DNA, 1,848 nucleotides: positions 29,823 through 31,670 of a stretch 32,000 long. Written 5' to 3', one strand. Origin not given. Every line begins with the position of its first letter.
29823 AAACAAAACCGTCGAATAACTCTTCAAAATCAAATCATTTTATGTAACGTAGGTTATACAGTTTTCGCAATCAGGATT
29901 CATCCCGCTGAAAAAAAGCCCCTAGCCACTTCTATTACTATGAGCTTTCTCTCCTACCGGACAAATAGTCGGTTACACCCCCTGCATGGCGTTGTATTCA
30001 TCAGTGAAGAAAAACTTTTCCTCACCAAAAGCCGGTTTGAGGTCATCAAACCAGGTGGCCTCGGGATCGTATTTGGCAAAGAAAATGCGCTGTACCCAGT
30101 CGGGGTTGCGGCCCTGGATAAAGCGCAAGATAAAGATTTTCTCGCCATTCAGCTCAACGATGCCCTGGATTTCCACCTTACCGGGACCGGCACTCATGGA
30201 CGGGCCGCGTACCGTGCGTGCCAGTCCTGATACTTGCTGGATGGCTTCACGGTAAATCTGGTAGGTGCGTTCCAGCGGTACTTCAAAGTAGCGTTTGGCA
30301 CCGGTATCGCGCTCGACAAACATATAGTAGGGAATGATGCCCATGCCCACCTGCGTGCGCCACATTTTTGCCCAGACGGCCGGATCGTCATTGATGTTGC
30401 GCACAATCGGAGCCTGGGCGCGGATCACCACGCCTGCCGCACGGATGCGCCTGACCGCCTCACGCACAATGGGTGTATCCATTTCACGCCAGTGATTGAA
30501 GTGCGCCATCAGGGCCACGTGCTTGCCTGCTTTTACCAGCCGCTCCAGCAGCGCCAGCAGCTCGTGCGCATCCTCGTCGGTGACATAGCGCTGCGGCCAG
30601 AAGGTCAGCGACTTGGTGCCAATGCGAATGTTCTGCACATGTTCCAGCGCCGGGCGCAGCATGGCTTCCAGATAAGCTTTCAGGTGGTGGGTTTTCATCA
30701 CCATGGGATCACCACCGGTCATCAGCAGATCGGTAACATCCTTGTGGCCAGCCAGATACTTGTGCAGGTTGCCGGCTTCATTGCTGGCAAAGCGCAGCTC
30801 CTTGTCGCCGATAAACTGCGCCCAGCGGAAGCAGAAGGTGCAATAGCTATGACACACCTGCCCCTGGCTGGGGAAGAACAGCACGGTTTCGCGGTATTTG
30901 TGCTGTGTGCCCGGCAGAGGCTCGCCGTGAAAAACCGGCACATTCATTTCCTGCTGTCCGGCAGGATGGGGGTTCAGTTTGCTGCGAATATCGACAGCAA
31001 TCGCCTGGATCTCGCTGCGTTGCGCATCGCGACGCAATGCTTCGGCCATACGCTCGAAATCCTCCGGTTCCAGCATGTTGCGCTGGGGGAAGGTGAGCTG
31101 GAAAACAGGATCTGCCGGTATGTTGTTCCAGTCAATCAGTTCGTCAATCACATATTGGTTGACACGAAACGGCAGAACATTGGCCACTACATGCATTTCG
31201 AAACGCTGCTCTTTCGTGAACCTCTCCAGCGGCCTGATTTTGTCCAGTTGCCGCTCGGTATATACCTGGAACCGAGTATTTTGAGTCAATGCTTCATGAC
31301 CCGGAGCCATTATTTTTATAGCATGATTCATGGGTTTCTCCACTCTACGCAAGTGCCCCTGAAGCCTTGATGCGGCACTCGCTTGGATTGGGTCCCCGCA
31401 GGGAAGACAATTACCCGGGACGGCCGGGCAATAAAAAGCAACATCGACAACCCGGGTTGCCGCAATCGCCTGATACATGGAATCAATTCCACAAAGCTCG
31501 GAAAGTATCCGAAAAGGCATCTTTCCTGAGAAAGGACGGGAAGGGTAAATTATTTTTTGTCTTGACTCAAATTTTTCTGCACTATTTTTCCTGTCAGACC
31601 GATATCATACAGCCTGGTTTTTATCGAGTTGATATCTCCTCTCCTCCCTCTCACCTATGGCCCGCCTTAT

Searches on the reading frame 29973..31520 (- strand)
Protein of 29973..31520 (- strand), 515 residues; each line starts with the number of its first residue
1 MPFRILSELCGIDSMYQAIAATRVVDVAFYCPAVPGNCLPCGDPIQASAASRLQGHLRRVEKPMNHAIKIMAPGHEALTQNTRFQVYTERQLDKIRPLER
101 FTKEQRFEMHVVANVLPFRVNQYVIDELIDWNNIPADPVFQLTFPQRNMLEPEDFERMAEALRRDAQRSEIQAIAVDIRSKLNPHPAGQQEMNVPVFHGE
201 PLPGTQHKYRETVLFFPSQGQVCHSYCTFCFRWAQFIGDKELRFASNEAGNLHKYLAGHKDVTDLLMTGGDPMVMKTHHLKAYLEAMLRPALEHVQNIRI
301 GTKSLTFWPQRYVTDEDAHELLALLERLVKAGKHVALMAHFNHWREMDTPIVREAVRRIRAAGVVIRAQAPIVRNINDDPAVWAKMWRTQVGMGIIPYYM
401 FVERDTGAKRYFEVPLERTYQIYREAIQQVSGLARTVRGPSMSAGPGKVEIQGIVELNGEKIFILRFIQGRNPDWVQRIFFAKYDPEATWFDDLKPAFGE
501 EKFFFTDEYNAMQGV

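Call 10: search_protein_families(library=pfam, proteins=[window:29973-31520:-], max_evalue=0.001)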
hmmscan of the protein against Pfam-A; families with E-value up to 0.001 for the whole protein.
window:29973-31520:- (515 aa): 1 family
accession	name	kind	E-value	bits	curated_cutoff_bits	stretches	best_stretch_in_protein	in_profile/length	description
PF04055.27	Radical_SAM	-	0.00098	19.8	29.5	0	221-338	5-108/166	Radical SAM superfamily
